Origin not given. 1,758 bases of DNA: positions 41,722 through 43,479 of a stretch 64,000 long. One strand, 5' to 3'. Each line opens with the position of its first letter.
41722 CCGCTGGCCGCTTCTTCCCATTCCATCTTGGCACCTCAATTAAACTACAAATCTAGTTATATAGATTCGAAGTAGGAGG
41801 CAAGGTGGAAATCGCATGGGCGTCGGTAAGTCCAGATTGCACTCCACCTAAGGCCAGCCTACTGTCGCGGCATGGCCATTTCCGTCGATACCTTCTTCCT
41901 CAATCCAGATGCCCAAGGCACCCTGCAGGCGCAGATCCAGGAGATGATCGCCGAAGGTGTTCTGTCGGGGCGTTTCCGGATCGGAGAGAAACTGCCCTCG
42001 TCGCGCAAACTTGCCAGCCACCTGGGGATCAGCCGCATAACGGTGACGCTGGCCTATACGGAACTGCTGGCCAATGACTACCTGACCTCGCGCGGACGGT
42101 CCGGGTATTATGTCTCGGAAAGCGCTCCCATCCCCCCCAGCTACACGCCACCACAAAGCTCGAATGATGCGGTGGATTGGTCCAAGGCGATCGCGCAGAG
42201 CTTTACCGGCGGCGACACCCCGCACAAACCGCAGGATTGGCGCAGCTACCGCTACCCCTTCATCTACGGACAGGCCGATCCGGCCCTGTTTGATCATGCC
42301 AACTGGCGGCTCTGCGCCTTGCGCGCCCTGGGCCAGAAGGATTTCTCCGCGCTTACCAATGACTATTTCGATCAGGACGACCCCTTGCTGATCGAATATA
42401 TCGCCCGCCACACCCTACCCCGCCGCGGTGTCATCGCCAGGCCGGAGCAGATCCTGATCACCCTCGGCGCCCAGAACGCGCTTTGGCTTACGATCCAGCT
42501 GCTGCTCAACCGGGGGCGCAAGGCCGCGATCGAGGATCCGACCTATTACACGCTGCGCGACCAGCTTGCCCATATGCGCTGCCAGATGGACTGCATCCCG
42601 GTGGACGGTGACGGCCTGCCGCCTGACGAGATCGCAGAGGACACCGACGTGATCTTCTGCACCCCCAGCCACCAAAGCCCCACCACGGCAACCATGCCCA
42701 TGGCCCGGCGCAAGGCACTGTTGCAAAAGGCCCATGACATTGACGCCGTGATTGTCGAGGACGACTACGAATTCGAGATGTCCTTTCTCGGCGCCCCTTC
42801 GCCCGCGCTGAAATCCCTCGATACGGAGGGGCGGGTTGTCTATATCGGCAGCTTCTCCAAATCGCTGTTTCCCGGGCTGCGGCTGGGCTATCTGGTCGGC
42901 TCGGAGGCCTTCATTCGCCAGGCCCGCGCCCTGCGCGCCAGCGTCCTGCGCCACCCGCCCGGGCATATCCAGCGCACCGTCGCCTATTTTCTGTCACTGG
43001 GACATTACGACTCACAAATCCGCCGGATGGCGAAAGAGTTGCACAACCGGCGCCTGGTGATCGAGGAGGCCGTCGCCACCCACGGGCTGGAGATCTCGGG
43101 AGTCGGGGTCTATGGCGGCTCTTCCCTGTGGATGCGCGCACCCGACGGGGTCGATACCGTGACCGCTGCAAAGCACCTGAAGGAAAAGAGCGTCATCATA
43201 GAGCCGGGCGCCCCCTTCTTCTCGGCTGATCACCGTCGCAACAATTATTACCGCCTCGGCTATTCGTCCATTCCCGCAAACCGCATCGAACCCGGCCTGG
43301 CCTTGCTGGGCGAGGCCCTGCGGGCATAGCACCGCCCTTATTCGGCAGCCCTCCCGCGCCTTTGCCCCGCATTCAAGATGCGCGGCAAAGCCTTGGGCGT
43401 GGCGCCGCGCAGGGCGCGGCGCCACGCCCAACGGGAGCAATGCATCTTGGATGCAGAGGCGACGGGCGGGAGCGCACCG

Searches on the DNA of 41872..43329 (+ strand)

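Call 55: search_with_rna_model(model_id=R1, sources=[L121, L122, L123, L124, L125, L126, L127, L128, L129, L130, L131, L132, L133, L134, L135, L136, L137, L138, L139, L140, L141, L142, L143, L144, L145, L146, L147, L148, L149, L150, L151, L152, L153, L154, L155, L156, L157, L158, L159, L160, L161, L162, L163, L164, L165, L166, L167, L168, L169, L170, L171, L172, L173, L174, L175, L176, L177, L178, L179, L180, L181, L182, L183, L184, L185, L186, L187, L188, L189, L190, L191, L192, L193, L194, L195, L196, L197, L198, L199, L200], max_evalue=0.001, make_alignment=true)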
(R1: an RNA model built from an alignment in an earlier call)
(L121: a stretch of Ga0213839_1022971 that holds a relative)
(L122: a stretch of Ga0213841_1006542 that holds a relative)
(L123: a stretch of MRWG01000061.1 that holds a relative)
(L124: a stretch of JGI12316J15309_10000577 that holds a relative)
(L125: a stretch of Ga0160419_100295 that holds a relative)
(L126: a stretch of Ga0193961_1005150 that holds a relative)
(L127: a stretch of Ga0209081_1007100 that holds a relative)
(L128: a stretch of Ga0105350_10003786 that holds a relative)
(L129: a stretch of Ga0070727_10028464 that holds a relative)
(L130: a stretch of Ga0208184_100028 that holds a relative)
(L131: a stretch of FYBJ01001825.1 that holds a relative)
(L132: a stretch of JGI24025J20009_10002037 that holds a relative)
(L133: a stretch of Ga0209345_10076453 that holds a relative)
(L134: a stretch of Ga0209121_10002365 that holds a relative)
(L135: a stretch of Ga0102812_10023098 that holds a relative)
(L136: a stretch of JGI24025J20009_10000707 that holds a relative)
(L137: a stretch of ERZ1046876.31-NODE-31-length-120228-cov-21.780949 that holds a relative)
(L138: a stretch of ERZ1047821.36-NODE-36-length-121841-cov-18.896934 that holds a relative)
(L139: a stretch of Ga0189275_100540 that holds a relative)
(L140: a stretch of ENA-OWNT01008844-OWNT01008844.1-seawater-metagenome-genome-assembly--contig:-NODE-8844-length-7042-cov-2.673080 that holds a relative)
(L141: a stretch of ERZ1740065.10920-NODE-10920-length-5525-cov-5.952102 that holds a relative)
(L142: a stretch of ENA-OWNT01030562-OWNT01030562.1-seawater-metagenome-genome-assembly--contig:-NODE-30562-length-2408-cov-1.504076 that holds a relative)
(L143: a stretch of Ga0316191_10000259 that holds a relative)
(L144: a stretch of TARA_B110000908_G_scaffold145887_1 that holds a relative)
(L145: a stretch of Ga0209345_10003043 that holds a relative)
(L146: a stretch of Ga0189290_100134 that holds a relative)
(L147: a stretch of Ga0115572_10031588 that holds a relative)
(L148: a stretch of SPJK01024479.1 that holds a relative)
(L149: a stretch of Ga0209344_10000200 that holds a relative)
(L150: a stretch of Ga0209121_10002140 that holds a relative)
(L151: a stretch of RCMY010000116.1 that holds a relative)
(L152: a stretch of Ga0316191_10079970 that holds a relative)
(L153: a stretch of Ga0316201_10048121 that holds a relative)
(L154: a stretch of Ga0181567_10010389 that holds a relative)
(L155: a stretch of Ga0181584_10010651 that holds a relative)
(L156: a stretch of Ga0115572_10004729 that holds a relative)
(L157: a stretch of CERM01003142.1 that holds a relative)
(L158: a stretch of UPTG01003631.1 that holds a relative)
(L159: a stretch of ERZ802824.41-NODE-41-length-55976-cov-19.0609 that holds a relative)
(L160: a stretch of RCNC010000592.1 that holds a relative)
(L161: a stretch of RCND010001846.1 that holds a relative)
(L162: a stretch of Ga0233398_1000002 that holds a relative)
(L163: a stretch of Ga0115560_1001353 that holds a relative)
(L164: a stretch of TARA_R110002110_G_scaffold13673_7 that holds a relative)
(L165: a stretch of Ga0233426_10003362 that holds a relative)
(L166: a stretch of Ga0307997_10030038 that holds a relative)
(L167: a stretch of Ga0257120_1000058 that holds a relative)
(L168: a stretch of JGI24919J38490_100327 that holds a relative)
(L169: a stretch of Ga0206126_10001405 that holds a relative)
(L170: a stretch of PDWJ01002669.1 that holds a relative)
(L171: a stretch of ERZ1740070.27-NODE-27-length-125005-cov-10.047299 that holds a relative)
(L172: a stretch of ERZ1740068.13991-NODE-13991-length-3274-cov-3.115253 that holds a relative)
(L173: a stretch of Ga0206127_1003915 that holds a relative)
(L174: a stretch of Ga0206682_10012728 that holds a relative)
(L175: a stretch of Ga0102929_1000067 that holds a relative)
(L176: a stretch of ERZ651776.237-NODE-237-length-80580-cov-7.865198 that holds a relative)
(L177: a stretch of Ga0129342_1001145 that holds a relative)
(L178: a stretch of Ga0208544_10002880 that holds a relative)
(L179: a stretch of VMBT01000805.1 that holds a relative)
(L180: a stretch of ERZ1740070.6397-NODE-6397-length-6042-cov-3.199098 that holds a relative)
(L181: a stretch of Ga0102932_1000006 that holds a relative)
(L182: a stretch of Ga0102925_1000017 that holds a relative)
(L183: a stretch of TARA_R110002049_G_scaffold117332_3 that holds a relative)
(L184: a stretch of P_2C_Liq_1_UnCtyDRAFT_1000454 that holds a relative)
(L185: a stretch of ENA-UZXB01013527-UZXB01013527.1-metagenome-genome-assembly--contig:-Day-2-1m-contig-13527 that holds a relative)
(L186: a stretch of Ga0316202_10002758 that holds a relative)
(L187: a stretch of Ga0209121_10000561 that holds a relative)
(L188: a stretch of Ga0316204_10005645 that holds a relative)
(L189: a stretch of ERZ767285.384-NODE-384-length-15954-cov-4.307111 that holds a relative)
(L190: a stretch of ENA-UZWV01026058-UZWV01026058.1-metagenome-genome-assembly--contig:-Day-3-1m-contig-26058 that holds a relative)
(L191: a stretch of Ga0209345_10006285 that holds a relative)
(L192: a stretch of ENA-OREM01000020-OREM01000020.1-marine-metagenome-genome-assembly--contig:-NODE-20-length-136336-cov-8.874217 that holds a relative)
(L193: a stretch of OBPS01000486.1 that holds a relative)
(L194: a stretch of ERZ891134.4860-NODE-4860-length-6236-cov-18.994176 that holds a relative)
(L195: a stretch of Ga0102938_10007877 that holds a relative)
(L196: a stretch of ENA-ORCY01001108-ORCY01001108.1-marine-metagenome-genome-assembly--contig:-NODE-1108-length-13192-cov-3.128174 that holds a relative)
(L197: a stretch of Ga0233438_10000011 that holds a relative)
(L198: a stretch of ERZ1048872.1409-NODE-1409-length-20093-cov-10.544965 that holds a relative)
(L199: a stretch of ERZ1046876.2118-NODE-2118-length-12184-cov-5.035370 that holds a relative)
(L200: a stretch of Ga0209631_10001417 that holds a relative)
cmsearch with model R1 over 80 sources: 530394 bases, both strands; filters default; matches with E-value up to 0.001: 5.
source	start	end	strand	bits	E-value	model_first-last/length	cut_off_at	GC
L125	1928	2000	+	59.4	5.7e-16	11-83/105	no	0.74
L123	1859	1963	+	59.3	6.4e-16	1-105/105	no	0.7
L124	1937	2042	+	56.7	4.3e-15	1-105/105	no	0.72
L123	5114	5209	+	35.6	2e-08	1-105/105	no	0.74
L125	1889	1959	-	25.8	2.4e-05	1-105/105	no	0.7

Alignment A8: 5 matches aligned to the model, 110 columns, each read 5' to 3' on its own strand. Consensus structure (alignment columns), stored with it:
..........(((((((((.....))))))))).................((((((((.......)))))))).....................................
